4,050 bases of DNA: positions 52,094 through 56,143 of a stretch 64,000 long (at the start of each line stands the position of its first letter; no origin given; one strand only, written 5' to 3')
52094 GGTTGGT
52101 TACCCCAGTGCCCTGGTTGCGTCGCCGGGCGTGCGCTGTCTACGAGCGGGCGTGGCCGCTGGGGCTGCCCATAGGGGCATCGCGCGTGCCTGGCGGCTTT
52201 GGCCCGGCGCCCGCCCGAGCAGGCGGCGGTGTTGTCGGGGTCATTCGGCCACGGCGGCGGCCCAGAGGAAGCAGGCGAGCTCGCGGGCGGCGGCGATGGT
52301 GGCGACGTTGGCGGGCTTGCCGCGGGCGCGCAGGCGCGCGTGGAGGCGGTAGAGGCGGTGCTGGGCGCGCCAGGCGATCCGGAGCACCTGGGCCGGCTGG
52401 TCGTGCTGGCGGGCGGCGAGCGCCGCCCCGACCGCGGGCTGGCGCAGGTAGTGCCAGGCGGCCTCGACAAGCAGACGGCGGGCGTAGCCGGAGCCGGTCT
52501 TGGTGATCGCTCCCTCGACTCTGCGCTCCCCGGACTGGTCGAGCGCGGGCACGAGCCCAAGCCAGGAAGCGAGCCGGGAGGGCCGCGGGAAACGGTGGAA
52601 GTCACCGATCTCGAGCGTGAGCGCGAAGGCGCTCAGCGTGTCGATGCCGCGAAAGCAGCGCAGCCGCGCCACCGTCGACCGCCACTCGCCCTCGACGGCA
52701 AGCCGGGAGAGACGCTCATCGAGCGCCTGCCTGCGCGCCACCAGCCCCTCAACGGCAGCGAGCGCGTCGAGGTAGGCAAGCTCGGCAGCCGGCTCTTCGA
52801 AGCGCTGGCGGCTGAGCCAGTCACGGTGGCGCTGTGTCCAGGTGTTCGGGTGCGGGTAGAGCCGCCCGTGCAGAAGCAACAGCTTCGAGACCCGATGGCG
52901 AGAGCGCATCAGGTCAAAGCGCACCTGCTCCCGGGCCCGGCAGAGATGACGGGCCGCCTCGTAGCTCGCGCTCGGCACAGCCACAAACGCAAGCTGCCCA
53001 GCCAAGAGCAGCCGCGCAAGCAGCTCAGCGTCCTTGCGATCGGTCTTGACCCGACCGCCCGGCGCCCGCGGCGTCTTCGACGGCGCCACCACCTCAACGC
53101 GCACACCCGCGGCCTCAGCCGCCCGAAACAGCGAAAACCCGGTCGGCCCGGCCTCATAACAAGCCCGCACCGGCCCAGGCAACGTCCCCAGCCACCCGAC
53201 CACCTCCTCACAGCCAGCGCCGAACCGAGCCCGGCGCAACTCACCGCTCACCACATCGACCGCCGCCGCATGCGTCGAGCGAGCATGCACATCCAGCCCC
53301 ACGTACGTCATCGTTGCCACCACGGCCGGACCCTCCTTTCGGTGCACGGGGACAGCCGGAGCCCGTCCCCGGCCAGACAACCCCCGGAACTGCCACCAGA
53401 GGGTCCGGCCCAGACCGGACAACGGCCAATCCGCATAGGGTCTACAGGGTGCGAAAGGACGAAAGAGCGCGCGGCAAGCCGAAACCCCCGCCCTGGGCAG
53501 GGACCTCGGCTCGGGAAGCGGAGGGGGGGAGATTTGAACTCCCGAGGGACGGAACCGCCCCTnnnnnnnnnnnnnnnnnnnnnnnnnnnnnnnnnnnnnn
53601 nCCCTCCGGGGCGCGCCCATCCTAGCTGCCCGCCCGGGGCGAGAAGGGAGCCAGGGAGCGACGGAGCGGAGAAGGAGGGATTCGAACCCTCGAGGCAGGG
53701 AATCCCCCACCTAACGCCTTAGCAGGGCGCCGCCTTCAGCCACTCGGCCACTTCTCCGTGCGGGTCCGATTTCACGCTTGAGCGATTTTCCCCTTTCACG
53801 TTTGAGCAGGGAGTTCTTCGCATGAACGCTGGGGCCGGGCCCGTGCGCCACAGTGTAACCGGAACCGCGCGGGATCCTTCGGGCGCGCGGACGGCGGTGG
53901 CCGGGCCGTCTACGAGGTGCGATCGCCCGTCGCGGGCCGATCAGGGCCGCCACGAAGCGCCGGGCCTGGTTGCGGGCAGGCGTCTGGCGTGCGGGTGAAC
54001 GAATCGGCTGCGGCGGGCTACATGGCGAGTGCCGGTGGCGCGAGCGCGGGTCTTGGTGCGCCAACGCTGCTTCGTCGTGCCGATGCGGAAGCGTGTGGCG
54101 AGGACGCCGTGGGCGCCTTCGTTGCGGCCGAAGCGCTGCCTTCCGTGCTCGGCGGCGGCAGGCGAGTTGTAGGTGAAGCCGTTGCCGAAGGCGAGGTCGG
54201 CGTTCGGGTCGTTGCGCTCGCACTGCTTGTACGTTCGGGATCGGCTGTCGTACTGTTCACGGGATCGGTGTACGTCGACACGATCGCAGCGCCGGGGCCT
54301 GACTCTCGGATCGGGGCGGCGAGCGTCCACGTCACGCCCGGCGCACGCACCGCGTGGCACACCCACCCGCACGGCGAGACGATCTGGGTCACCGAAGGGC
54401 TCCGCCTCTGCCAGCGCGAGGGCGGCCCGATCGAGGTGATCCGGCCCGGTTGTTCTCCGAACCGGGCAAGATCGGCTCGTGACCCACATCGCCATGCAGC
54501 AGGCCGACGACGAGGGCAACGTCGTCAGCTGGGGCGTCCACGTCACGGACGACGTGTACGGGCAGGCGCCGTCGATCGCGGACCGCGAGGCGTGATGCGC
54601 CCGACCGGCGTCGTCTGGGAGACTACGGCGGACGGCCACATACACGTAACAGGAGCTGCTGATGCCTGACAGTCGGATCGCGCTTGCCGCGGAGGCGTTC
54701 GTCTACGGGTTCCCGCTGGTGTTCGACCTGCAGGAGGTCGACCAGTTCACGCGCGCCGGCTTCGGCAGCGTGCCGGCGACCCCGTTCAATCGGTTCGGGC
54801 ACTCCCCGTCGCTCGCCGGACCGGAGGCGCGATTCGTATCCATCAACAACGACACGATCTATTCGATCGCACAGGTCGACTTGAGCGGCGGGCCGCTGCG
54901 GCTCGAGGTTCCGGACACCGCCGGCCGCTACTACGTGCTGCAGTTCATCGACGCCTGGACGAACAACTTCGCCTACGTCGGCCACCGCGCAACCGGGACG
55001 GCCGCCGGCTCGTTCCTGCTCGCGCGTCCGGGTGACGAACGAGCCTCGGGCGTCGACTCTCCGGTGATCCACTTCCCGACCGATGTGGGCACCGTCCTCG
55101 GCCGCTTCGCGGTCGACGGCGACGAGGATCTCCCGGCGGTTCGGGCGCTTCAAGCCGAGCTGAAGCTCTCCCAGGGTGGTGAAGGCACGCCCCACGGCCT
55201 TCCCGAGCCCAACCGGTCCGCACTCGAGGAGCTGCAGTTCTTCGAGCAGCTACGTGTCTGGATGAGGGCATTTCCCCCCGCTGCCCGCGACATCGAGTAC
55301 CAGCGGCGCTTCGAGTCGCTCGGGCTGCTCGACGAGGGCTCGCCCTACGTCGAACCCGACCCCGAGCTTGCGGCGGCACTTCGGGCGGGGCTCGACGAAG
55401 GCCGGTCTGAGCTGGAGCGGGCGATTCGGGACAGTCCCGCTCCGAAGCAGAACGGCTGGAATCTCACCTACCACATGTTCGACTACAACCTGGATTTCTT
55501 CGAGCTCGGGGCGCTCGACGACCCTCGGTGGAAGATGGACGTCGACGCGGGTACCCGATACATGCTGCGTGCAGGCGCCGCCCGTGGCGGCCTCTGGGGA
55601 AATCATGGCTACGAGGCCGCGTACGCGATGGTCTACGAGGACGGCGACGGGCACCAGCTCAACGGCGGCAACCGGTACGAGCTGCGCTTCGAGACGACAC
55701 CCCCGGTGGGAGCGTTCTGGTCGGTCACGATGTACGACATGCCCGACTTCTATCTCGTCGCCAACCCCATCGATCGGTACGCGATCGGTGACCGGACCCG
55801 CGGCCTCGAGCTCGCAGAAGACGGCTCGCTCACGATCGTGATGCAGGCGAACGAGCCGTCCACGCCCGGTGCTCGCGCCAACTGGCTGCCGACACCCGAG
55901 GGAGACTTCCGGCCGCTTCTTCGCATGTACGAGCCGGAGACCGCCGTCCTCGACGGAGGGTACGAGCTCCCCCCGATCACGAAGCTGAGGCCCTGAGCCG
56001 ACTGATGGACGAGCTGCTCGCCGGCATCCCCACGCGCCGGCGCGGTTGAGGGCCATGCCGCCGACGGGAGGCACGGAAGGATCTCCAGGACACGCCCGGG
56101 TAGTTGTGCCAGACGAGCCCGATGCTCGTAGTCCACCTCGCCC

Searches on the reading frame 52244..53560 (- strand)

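Call 10: search_protein_families(library=pfam, proteins=[window:52244-53560:-], max_evalue=0.001)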
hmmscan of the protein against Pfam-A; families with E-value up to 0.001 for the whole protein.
window:52244-53560:- (439 aa): 2 families
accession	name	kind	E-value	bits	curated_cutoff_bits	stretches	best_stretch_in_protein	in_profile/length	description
PF02371.22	Transposase_20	-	1e-18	67.9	21.3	1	299-373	3-77/87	Transposase IS116/IS110/IS902 family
PF01548.23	DEDD_Tnp_IS110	-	1.2e-15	58.1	29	1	87-229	1-151/155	Transposase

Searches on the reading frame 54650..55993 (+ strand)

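Call 23: search_protein_families(library=pfam, proteins=[window:54650-55993:+], max_evalue=0.001)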
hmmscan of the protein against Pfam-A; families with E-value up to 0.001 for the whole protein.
window:54650-55993:+ (448 aa): 2 families
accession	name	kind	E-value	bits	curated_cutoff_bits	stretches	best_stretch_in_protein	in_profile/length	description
PF06863.17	DUF1254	-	2.2e-41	141.6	22.2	1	46-174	1-132/133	Protein of unknown function (DUF1254)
PF06742.16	DUF1214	-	2e-34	118.9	25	1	322-430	1-111/112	Protein of unknown function (DUF1214)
